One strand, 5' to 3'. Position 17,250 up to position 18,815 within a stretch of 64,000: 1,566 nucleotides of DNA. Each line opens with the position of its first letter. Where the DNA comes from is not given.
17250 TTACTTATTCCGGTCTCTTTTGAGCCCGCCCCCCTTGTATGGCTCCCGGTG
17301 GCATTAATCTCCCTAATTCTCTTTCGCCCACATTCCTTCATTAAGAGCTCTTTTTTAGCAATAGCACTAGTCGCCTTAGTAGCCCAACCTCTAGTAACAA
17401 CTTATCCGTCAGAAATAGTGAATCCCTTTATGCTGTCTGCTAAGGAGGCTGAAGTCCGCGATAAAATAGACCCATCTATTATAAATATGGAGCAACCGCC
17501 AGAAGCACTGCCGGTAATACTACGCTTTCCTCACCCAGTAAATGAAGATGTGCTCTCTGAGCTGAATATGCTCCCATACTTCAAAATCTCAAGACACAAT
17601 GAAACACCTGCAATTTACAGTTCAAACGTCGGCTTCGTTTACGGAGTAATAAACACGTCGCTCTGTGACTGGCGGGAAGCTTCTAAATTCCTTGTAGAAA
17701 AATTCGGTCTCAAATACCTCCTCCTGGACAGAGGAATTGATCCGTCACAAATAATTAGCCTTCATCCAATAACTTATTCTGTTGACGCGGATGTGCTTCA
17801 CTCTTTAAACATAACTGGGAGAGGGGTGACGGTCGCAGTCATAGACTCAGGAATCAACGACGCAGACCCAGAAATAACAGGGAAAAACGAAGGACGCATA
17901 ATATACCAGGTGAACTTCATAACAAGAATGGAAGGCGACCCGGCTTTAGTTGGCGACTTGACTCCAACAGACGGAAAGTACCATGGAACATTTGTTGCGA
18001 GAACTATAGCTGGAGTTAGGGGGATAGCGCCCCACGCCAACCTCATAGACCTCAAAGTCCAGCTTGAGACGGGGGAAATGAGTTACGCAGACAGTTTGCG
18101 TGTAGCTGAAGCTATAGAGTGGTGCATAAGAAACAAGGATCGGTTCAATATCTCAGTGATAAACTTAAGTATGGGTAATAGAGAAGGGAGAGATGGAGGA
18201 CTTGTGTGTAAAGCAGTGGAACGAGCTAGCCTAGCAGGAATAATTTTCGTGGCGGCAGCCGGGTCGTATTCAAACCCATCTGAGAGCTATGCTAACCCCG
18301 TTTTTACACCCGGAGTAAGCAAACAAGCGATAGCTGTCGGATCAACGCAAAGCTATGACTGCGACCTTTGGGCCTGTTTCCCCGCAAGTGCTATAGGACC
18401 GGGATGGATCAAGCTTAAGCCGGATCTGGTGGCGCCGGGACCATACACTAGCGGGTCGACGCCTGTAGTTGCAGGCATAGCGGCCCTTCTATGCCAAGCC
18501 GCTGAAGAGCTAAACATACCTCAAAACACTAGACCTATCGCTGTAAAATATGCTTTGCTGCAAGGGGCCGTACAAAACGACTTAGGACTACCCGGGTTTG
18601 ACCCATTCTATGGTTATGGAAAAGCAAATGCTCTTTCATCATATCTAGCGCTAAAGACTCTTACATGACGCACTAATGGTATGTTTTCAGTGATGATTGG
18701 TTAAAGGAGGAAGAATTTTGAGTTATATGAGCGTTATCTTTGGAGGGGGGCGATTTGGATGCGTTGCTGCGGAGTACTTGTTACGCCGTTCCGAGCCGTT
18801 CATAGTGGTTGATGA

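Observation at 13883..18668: Tandem S8 subtilases fused to about 10-TM N-terminal membrane domains, homogenized by a 290-bp identical tract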

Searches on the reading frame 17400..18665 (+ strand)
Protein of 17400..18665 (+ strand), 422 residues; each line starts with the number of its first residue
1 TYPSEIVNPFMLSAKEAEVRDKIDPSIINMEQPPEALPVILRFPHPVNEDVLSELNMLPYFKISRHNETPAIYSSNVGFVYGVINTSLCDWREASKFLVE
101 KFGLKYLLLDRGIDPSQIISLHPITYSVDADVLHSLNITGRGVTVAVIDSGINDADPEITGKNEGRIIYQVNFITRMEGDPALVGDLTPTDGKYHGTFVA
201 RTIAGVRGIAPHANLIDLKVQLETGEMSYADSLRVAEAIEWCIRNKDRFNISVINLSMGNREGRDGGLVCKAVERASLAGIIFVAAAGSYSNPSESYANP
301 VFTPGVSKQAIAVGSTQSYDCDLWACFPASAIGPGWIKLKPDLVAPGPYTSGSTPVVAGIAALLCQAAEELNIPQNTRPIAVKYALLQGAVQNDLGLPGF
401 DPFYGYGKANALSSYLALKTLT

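Call 23: search_solved_structures(query=window:17400-18665:+, max_evalue=0.001, show_alignments=2)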
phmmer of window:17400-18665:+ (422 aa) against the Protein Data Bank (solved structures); distinct sequences matched with E-value up to 0.001: 86 (the best 60 are shown).
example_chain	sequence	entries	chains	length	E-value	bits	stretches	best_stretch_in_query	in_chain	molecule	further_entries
9ues_B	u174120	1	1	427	2.2e-22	82.9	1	130-350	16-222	Subtilisin-like serine protease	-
3afg_A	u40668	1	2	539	3e-22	82.5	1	128-350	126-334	Subtilisin-like serine protease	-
5gl8_A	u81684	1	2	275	2.2e-13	53.3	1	128-365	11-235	Subtilisin NAT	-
1mee_A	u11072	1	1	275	2.5e-13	53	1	128-365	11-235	MESENTERICOPEPTIDASE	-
3vyv_A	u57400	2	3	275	2.7e-13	52.9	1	128-365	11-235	Subtilisin NAT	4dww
6pak_A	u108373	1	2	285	2.8e-13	52.9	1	128-365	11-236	Subtilisin E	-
1sbn_E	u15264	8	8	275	4.8e-13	52.1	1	128-365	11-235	SUBTILISIN NOVO BPN' | SUBTILISIN BPN'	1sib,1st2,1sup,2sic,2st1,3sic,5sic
1lw6_E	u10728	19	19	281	5.2e-13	52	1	128-365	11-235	SUBTILISIN BPN' | Subtilisin BPN' precursor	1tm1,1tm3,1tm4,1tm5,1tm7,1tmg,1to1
6o44_A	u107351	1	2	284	5.4e-13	52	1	128-365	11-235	Nattokinase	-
2sni_E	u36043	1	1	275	6.2e-13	51.8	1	128-365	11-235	SUBTILISIN NOVO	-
1sbt_A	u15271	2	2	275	6.4e-13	51.7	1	128-365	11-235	SUBTILISIN BPN' | SUBTILISIN NOVO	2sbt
1suc_A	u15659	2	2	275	8.2e-13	51.4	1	128-342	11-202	SUBTILISIN BPN' CRB-S3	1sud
1ubn_A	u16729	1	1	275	8.5e-13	51.3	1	128-364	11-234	PROTEIN (SELENOSUBTILISIN BPN)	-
1v5i_A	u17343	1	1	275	8.6e-13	51.3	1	128-364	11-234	Subtilisin BPN'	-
1s02_A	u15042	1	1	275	1e-12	51.1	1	128-365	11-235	SUBTILISIN BPN'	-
3whi_A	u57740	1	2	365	1.8e-12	50.2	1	127-365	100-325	Subtilisin E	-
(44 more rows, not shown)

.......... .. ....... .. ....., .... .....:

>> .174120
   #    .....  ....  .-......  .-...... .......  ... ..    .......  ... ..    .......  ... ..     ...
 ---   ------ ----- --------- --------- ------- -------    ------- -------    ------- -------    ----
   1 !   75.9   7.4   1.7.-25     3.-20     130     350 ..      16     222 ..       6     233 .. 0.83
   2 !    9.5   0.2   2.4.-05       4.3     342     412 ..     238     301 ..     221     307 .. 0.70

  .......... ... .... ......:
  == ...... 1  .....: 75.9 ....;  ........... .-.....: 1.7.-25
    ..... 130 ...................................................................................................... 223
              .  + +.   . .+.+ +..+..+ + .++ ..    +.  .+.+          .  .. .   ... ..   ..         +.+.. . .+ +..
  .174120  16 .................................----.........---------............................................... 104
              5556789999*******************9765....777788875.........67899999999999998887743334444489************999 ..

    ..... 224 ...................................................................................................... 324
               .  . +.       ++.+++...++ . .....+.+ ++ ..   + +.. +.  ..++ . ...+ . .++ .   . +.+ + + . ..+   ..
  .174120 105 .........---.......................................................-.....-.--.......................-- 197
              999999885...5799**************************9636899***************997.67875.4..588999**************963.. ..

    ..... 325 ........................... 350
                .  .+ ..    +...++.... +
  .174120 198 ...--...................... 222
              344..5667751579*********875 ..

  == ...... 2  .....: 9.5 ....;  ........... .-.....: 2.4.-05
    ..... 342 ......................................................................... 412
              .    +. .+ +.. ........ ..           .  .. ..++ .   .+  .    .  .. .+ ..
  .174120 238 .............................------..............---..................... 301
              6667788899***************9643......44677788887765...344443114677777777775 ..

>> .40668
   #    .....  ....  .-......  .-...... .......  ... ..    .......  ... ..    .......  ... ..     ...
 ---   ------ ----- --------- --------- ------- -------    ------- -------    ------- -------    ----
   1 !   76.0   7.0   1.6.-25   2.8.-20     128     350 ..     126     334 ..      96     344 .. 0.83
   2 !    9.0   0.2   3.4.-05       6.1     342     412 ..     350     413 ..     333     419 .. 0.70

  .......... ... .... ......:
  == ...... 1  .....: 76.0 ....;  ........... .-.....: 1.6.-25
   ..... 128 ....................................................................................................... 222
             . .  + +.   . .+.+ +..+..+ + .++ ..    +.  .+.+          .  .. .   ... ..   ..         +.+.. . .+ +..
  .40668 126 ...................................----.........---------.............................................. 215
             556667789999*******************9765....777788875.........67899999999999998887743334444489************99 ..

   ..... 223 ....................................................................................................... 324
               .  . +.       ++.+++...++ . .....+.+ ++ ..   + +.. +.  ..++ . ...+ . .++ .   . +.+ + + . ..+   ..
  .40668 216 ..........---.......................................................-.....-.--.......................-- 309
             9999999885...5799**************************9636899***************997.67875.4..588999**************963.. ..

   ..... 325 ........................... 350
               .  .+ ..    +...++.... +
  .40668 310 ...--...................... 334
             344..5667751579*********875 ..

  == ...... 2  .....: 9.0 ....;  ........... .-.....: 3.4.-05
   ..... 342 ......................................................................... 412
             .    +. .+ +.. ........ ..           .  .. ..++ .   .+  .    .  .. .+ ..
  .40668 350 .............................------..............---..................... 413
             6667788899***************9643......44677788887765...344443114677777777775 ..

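Call 47: find_homologous_proteins(query=window:17412-18665:+, max_evalue=0.00001)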
Query window:17412-18665:+ (418 aa): 745 proteins with E <= 0.00001 among 8000 candidates; the best 120 are listed.
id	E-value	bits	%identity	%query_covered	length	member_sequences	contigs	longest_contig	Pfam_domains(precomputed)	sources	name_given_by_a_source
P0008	3.9e-207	706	75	97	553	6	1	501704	PF00082.28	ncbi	ncbi:MAG: S8 family serine peptidase [Candidatus Jordarchaeales archaeon]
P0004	5.6e-183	627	70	96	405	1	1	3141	PF00082.28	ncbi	ncbi:MAG: S8 family serine peptidase, partial [Candidatus Jordarchaeales archaeon]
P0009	2.5e-174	598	67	97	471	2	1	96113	PF00082.28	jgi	-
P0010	4.8e-173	594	67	96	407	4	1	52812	PF00082.28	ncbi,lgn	-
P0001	3.6e-170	585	93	68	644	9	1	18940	PF00082.28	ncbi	ncbi:MAG: S8 family serine peptidase, partial [Candidatus Jordarchaeales archaeon]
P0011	1.0e-164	567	65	95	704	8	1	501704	PF00082.28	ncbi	ncbi:MAG: S8 family serine peptidase [Candidatus Jordarchaeales archaeon]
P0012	1.2e-163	563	65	96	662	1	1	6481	PF00082.28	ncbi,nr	ncbi:MAG: S8 family serine peptidase, partial [Candidatus Freyarchaeota archaeon]|nr:S8 family serin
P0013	4.2e-137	476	81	64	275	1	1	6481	PF00082.28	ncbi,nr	ncbi:MAG: S8 family serine peptidase, partial [Candidatus Freyarchaeota archaeon]|nr:S8 family serin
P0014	5.6e-114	399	70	65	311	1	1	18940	PF00082.28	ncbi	ncbi:MAG: S8 family serine peptidase, partial [Candidatus Jordarchaeales archaeon]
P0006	2.5e-93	331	44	95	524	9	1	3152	PF00082.28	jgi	jgi:hypothetical protein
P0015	8.4e-91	323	44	95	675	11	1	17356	PF00082.28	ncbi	ncbi:MAG: S8 family serine peptidase [Candidatus Freyarchaeota archaeon]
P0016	2.4e-79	285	50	70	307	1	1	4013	PF00082.28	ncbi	ncbi:MAG: S8 family serine peptidase, partial [Candidatus Jordarchaeaceae archaeon]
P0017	1.5e-77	280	43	84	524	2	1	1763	PF00082.28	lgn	-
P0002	9.3e-70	254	81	36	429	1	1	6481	-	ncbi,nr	ncbi:MAG: hypothetical protein KIH01_07025, partial [Candidatus Freyarchaeota archaeon]|nr:hypotheti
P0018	1.7e-20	92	36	61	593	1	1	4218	PF00082.28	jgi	jgi:serine protease AprX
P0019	5.8e-20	90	41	51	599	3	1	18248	PF00082.28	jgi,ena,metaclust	metaclust:\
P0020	1.2e-18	85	36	61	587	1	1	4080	PF00082.28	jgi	jgi:serine protease AprX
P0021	1.3e-18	85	36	61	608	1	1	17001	PF00082.28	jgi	-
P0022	2.4e-18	85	32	75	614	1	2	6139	PF00082.28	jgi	jgi:serine protease AprX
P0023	4.0e-18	84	36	67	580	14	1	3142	PF00082.28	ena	-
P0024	4.7e-18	84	34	62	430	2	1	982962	PF00082.28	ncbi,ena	-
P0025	8.6e-18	83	37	50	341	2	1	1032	PF00082.28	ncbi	ncbi:MAG: S8 family peptidase, partial [Gammaproteobacteria bacterium]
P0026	1.2e-17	82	35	58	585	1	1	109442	PF00082.28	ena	-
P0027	2.4e-17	81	40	50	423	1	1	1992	PF00082.28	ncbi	ncbi:MAG: S8 family peptidase, partial [Vicinamibacteria bacterium]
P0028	2.6e-17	81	37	50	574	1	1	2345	PF00082.28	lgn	-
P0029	2.8e-17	81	35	57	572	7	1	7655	PF00082.28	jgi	jgi:serine protease AprX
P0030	3.3e-17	81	40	50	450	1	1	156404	PF00082.28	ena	-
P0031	3.7e-17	81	37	50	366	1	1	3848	PF00082.28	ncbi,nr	ncbi:MAG TPA: S8 family serine peptidase, partial [Armatimonadota bacterium]|nr:S8 family serine pep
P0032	5.6e-17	80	35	59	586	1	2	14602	PF00082.28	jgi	-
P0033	5.7e-17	80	35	69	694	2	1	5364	PF00082.28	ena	-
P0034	6.2e-17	80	39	50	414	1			PF00082.28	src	-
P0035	6.9e-17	80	33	65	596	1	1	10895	PF00082.28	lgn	-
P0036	1.1e-16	79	33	80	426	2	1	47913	PF00082.28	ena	-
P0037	1.3e-16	79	39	56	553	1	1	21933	PF00082.28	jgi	jgi:serine protease AprX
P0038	1.5e-16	79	33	67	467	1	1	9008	PF00082.28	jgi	jgi:serine protease AprX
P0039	1.7e-16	78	32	69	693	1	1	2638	PF00082.28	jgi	jgi:serine protease AprX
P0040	1.7e-16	78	34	62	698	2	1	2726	PF00082.28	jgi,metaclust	metaclust:\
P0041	1.9e-16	78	40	50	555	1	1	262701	PF00082.28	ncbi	-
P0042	2.6e-16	78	33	51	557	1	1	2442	PF00082.28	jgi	jgi:serine protease AprX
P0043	3.1e-16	78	36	55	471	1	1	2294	PF00082.28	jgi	-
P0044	4.2e-16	77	35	60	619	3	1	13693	PF00082.28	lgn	-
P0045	4.3e-16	77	36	56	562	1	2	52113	PF00082.28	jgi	jgi:serine protease AprX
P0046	6.4e-16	77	35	66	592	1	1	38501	PF00082.28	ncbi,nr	ncbi:MAG: aprX 2 [Acidobacteria bacterium]|nr:aprX 2 [Acidobacteriota bacterium]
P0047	6.6e-16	76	35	58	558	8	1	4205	PF00082.28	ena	-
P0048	7.2e-16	76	30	68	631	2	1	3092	PF00082.28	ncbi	ncbi:MAG: S8 family peptidase [Pseudomonadota bacterium]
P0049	7.4e-16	76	35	50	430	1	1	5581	PF00082.28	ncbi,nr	ncbi:MAG TPA: S8 family serine peptidase, partial [Vicinamibacterales bacterium]|nr:S8 family serine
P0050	7.7e-16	76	37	50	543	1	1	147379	PF00082.28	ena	-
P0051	7.9e-16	76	36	35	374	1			PF00082.28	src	-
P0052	8.1e-16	76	32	71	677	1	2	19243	PF00082.28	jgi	jgi:serine protease AprX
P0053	9.1e-16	76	35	61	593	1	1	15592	PF00082.28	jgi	jgi:serine protease AprX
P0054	9.3e-16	76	38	50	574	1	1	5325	PF00082.28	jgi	jgi:serine protease AprX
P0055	9.4e-16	76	33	70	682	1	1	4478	PF00082.28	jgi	jgi:serine protease AprX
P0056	1.1e-15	76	36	51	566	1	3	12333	PF00082.28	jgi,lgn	jgi:serine protease AprX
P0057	1.3e-15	76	36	64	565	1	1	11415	PF05922.22,PF00082.28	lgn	-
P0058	1.6e-15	75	32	64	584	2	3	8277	PF00082.28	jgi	jgi:serine protease AprX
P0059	1.6e-15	75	37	50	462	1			PF00082.28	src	-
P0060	1.7e-15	75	32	63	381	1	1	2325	PF00082.28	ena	-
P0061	2.1e-15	75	37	53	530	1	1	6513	PF00082.28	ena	-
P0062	2.1e-15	75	34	63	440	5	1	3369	PF00082.28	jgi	-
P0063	2.2e-15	75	32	63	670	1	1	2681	PF00082.28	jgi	jgi:serine protease AprX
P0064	2.3e-15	75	40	50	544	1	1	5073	PF00082.28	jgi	-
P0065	2.4e-15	75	33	61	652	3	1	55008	PF00082.28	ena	-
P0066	3.0e-15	74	31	65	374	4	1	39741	PF00082.28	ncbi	-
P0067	3.1e-15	74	32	62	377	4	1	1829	PF00082.28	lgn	-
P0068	3.2e-15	74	38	50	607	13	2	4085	PF00082.28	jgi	jgi:serine protease AprX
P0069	3.4e-15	74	38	50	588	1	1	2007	PF00082.28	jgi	jgi:serine protease AprX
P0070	3.6e-15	74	37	50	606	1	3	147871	PF00082.28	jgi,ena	jgi:serine protease AprX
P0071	3.9e-15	74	36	50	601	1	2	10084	PF00082.28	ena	-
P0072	3.9e-15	74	29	67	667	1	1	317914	PF00082.28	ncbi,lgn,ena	-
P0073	4.4e-15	74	32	62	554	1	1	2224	PF00082.28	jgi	jgi:serine protease AprX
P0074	4.6e-15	74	39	51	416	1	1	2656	PF00082.28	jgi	jgi:serine protease AprX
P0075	4.8e-15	74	36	50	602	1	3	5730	PF00082.28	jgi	jgi:serine protease AprX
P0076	5.2e-15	74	35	55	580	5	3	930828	PF00082.28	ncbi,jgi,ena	jgi:serine protease AprX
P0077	5.8e-15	73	32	67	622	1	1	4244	PF00082.28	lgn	-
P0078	6.3e-15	73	34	53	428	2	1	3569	PF00082.28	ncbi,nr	ncbi:MAG: serine protease AprX, partial [Acidimicrobiaceae bacterium]|nr:serine protease AprX [Acidi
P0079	6.7e-15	73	35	51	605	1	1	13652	PF00082.28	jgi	jgi:serine protease AprX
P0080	7.3e-15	73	37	51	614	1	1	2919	PF00082.28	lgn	-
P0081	7.7e-15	73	37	50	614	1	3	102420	PF00082.28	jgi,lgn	-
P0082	8.2e-15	73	37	50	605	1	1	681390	PF00082.28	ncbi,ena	-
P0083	8.3e-15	73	32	62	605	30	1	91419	PF00082.28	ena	-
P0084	8.6e-15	73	29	89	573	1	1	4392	PF00082.28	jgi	jgi:serine protease AprX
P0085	8.6e-15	73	32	70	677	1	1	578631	PF00082.28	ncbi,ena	-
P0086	9.3e-15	73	34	56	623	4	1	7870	PF00082.28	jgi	jgi:serine protease AprX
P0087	9.4e-15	73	33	51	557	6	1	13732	PF00082.28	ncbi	-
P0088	9.5e-15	73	36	56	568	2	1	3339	PF00082.28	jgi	jgi:serine protease AprX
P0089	1.0e-14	73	35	63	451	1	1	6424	PF00082.28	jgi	jgi:subtilisin family serine protease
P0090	1.3e-14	72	33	61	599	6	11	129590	PF00082.28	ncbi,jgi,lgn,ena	jgi:serine protease AprX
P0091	1.3e-14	72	34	51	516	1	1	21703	PF00082.28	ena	-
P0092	1.4e-14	72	35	50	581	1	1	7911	PF00082.28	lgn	-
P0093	1.4e-14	72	33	60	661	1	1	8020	PF00082.28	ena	-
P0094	1.6e-14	72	32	62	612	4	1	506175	PF00082.28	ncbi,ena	-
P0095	2.0e-14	72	34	55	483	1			PF00082.28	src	-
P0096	2.0e-14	72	35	51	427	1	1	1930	PF00082.28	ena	-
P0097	2.1e-14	72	35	53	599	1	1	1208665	PF00082.28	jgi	jgi:serine protease AprX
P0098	2.1e-14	72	38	50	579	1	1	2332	PF00082.28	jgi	jgi:serine protease AprX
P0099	2.4e-14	71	34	60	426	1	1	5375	PF00082.28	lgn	-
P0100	2.4e-14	71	39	41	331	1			PF00082.28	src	-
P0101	2.5e-14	71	37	50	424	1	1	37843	PF00082.28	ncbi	ncbi:MAG TPA: S8 family peptidase, partial [Candidatus Sulfotelmatobacter sp.]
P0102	2.5e-14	71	32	65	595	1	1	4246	PF00082.28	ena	-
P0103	2.6e-14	71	33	62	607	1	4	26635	PF00082.28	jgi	jgi:serine protease AprX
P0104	2.8e-14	71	36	50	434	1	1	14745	PF00082.28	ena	-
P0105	2.8e-14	71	36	50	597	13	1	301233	PF00082.28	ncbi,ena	-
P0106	2.8e-14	71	32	59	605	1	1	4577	PF00082.28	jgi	jgi:serine protease AprX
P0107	3.0e-14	71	33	62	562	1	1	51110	PF00082.28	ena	-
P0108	3.1e-14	71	33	61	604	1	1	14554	PF00082.28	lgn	-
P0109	3.2e-14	71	32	75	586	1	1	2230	PF00082.28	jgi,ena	-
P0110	3.2e-14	71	37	50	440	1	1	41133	PF00082.28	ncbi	ncbi:MAG: S8 family peptidase, partial [Candidatus Sulfotelmatobacter sp.]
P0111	3.2e-14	71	34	64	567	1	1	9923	PF00082.28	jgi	jgi:serine protease AprX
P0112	3.7e-14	71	33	61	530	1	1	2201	PF00082.28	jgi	jgi:serine protease AprX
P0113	3.8e-14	71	32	61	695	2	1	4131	PF00082.28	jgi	jgi:serine protease AprX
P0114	3.9e-14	71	31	64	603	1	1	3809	PF00082.28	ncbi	-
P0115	4.2e-14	71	35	50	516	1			PF00082.28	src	-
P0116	4.2e-14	71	36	50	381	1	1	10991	PF00082.28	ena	-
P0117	4.2e-14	71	36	50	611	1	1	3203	PF00082.28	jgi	jgi:serine protease AprX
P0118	4.5e-14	70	33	64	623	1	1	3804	PF21300.3,PF00082.28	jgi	jgi:serine protease AprX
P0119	4.8e-14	70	32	63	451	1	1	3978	PF00082.28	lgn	-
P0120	4.9e-14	70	33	62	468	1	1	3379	PF00082.28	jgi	jgi:serine protease AprX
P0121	4.9e-14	70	37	53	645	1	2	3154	PF00082.28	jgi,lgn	-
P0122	4.9e-14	70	33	61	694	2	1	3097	PF00082.28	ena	-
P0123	4.9e-14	70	37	54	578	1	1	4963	PF00082.28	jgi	jgi:serine protease AprX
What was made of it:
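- The S8 search shows a cliff from E<=1e-70 (family hits, all Jordarchaeales/Freyarchaeota or unnamed) to E about 1e-20 (generic AprX-like) (call 47).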

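Call 48: find_encoding_contigs(protein=P0008, flank=8000, max_places=3)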
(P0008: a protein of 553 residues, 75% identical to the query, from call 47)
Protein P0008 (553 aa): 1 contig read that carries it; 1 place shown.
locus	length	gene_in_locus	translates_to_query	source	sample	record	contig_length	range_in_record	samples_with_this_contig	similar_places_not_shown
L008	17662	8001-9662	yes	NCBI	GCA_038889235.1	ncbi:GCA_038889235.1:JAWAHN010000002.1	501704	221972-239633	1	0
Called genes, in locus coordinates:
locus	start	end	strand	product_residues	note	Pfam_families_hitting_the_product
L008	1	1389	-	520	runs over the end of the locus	PF02629:CoA_binding, PF13380:CoA_binding_2, PF13607:Succ_CoA_lig, PF19045:Ligase_CoA_2 (faint)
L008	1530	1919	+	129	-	PF13384:HTH_23 (faint), PF01381:HTH_3 (weak)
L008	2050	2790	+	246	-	PF00132:Hexapep (weak), PF14602:Hexapep_2 (weak)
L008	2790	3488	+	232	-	PF23023:Anti-Pycsar_Apyc1 (weak), PF00753:Lactamase_B, PF19583:ODP (weak)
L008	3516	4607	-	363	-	PF02746:MR_MLE_N, PF13378:MR_MLE_C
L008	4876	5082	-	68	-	-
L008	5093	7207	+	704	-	PF00082:Peptidase_S8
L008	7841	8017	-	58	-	-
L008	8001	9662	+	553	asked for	PF00082:Peptidase_S8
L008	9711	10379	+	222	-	PF27252:AF_1314_C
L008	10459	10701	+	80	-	-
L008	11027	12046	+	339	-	PF01087:GalP_UDP_transf, PF16268:DUF4921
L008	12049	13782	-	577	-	PF01144:CoA_trans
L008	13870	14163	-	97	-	PF03819:MazG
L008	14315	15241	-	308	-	PF01368:DHH, PF02833:DHHA2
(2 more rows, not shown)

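Call 49: find_encoding_contigs(protein=P0009, flank=8000, max_places=3)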
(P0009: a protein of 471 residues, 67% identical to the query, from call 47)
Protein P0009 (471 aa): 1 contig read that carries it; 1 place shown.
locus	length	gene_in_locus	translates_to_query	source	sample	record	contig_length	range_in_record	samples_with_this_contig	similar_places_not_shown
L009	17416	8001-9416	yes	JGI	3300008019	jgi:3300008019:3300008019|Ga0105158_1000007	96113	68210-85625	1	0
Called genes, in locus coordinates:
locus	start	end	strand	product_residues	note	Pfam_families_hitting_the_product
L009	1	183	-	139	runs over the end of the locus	PF05014:Nuc_deoxyrib_tr, PF14359:DUF4406 (weak)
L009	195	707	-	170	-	PF01613:Flavin_Reduct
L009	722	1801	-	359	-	PF00579:tRNA-synt_1b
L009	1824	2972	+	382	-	PF01569:PAP2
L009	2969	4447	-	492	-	PF02629:CoA_binding, PF13380:CoA_binding_2, PF13607:Succ_CoA_lig, PF19045:Ligase_CoA_2 (weak)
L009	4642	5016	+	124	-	PF01381:HTH_3 (weak)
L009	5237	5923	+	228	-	PF00132:Hexapep, PF14602:Hexapep_2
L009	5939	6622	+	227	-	PF19583:ODP (weak), PF00753:Lactamase_B, PF12706:Lactamase_B_2 (weak)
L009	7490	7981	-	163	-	-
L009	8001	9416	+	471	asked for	PF00082:Peptidase_S8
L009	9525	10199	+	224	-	PF27252:AF_1314_C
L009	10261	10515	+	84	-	-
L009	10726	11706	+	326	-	PF01087:GalP_UDP_transf, PF16285:DUF4931_N (weak), PF16268:DUF4921, PF02744:GalP_UDP_tr_C, PF01230:HIT (weak)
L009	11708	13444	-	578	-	PF01144:CoA_trans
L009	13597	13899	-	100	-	PF03819:MazG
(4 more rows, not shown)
